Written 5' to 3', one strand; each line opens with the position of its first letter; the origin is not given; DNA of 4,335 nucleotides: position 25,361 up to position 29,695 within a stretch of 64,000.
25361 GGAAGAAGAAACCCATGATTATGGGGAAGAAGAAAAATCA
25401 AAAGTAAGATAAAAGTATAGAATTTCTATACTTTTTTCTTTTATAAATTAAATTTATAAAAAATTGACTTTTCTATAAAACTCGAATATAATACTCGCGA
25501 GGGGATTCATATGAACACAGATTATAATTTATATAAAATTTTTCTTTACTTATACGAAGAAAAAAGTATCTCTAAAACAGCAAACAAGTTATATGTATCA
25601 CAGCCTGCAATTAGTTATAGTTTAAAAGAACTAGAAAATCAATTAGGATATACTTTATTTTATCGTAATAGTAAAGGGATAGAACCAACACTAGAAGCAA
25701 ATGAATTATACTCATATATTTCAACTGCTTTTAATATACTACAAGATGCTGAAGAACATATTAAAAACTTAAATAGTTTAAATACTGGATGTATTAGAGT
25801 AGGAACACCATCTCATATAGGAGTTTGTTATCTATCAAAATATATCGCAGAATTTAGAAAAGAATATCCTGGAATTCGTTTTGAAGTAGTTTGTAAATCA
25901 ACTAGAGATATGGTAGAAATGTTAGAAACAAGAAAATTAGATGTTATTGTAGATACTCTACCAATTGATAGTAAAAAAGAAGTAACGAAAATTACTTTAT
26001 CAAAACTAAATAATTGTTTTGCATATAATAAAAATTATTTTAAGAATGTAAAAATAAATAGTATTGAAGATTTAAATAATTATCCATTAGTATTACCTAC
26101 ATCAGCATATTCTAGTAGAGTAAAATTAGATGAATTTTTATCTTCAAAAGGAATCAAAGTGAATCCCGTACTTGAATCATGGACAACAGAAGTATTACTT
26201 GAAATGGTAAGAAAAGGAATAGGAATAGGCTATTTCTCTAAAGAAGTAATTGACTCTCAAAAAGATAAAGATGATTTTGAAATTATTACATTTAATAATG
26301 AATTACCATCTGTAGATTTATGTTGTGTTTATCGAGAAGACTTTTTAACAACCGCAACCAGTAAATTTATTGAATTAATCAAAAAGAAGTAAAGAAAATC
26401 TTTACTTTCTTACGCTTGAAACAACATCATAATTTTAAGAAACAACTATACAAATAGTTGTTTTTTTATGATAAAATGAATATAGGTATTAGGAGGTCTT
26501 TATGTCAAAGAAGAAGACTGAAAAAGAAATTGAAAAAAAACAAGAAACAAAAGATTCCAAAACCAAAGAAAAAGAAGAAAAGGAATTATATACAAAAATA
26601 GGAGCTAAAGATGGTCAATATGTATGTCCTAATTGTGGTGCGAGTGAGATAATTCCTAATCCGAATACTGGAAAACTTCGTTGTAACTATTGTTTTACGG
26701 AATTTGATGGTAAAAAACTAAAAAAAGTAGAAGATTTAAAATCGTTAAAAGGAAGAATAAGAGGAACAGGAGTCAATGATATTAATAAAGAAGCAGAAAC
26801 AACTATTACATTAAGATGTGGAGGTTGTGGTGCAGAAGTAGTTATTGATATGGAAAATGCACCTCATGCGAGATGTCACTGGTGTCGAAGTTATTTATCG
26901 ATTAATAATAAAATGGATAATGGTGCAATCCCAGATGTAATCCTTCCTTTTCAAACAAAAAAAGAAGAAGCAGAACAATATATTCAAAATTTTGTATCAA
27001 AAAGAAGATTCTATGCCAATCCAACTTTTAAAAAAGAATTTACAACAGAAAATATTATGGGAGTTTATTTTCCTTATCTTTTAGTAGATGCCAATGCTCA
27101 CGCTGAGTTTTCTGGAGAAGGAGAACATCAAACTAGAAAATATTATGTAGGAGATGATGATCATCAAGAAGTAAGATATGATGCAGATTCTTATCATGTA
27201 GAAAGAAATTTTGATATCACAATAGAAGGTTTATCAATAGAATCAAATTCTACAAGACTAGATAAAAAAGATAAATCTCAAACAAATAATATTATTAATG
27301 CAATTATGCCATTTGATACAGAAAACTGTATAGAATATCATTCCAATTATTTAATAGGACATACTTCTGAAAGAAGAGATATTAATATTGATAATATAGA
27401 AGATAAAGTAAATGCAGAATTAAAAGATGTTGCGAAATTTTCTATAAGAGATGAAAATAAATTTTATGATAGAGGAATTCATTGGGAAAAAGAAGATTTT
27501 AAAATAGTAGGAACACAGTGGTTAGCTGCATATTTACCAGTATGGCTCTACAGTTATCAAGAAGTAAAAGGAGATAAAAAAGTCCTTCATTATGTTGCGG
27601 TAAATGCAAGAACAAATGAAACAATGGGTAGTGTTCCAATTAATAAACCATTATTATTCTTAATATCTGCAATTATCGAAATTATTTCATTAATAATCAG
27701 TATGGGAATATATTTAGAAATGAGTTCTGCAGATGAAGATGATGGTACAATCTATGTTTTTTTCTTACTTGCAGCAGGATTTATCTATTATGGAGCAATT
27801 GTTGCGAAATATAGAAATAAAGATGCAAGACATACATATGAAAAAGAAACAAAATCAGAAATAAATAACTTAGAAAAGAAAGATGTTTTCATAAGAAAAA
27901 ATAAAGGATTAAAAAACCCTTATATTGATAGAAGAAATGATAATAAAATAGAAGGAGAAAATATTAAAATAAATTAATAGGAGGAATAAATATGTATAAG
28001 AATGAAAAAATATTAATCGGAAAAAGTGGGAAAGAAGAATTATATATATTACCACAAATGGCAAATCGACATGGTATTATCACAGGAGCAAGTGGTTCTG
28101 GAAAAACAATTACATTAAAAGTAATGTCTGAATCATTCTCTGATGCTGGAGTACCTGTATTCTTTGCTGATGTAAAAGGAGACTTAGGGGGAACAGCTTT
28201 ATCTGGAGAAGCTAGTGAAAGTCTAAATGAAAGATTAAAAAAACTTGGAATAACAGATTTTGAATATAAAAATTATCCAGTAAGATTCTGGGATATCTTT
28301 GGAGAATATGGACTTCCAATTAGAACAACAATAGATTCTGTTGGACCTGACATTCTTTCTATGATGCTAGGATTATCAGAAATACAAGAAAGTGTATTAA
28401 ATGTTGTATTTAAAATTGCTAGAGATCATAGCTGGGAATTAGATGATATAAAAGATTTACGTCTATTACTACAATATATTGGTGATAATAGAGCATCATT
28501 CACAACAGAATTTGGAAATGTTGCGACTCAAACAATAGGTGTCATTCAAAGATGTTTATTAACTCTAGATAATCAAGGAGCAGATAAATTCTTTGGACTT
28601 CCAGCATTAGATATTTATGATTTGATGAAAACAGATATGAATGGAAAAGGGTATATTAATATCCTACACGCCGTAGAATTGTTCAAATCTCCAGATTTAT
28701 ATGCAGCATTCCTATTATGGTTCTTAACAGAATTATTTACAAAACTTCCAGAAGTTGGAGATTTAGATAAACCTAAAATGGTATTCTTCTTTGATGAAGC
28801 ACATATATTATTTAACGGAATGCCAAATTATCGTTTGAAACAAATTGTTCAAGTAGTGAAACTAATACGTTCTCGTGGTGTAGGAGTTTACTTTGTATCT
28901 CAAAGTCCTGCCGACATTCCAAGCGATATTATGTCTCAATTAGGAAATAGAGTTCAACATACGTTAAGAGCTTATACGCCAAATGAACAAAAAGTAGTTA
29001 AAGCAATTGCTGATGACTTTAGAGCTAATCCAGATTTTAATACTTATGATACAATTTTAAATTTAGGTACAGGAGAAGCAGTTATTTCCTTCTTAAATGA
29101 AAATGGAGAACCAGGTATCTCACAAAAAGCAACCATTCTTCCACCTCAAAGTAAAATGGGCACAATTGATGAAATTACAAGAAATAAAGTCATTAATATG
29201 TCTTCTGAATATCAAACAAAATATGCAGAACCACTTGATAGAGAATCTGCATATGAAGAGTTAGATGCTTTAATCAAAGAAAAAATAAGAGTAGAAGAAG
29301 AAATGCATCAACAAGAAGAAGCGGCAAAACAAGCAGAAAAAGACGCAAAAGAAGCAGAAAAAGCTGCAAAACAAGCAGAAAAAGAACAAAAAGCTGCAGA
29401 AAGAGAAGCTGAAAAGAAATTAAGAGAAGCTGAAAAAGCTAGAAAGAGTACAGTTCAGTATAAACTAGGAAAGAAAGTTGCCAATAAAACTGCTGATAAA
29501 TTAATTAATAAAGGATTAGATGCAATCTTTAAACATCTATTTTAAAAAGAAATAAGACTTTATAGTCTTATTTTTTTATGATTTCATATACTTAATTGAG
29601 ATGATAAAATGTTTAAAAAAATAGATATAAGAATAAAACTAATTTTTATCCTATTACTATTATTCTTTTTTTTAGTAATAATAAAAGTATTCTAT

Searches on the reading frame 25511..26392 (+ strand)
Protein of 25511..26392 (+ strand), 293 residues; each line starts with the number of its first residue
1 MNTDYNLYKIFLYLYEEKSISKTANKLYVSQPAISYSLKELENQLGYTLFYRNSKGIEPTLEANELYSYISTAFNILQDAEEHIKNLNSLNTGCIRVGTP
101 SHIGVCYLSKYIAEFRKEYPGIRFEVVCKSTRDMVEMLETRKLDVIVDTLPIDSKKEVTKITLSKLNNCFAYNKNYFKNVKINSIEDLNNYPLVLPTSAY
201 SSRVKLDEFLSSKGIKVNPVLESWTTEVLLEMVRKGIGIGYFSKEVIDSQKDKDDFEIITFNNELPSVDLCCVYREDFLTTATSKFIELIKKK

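Call 11: search_protein_families(library=ncbifam, proteins=[window:25511-26392:+], max_evalue=1e-8)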
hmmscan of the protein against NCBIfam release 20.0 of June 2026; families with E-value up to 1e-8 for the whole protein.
window:25511-26392:+ (293 aa): 49 families (the best 25 are shown)
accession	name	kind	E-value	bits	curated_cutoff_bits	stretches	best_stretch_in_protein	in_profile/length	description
NF040786.1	LysR_Sec_metab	equivalog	2.4e-41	141.7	250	1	6-292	4-296/298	selenium metabolism-associated LysR family transcriptional regulator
NF047520.1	trans_act_CidR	equivalog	5.3e-36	124.3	415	1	9-292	7-290/292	cidABC operon transcriptional activator CidR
TIGR03339.1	phn_lysR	subfamily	1.7e-31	109.6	341.1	1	15-267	9-258/279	aminoethylphosphonate catabolism associated LysR family transcriptional regulator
NF008416.0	PRK11242.1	equivalog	2.4e-30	105.9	277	1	11-292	9-289/300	transcriptional regulator CynR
NF009327.0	PRK12684.1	subfamily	2e-28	99.5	402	1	18-291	17-292/313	CysB family HTH-type transcriptional regulator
NF009326.0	PRK12681.1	equivalog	1e-24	87.6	436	1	17-288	16-289/324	HTH-type transcriptional regulator CysB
NF053705.1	TransRegGltCGpos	equivalog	1.1e-24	87.3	350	1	11-253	9-252/300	glutamate biosynthesis transcriptional regulator GltC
TIGR02424.1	TF_pcaQ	equivalog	2.2e-24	85.9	303.8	1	10-251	10-254/300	pca operon transcription factor PcaQ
NF008722.0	PRK11716.1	equivalog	2.8e-24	85.6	246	1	5-287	3-287/293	HTH-type transcriptional activator IlvY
NF007307.0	PRK09791.1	equivalog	3e-24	85.7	336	1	9-291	11-294/302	LysR family transcriptional regulator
NF047710.1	TransRegCitRGProt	equivalog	4.2e-24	85.4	400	1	4-291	11-294/295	DNA-binding transcriptional repressor CitR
NF050187.1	TransRegBsrAPseudo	equivalog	7.1e-24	84.5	480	1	3-155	8-160/298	LysR family transcriptional regulator BsrA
NF008095.0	PRK10837.1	subfamily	1.3e-23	83.7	281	1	9-291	9-287/290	LysR family transcriptional regulator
NF007439.0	PRK09986.1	equivalog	4.3e-23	82.1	290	1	3-290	7-294/296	LysR family transcriptional regulator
NF040889.1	trans_reg_YeiE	equivalog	1.2e-22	80.5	480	1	9-263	9-258/288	DNA-binding transcriptional regulator YeiE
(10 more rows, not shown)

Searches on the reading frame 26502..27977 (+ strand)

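Call 13: search_protein_families(library=pfam, proteins=[window:26502-27977:+], max_evalue=0.000001)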
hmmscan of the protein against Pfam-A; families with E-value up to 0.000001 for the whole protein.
window:26502-27977:+ (491 aa): 0 families

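Call 95: search_protein_families(library=pfam, proteins=[window:26502-27977:+], max_evalue=0.01)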
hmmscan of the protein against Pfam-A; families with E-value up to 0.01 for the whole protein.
window:26502-27977:+ (491 aa): 3 families
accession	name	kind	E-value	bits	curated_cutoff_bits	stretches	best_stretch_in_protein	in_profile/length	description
PF08271.17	Zn_Ribbon_TF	-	0.0004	20.3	29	1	40-64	1-25/43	TFIIB zinc-binding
PF06467.20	zf-FCS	-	0.0037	17.5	22.4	0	119-135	1-18/39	MYM-type Zinc finger with FCS sequence motif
PF17283.8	Zn_ribbon_SprT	-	0.0076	16.7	28.1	1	40-71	5-37/38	SprT-like zinc ribbon domain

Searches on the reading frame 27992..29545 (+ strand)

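Call 13: search_protein_families(library=pfam, proteins=[window:27992-29545:+], max_evalue=0.000001)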
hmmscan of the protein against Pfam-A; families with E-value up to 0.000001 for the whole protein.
window:27992-29545:+ (517 aa): 1 family
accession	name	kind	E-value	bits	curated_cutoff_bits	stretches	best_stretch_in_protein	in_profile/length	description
PF05872.18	HerA_C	-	3.6e-184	613.5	22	1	11-504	7-489/502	Helicase HerA-like C-terminal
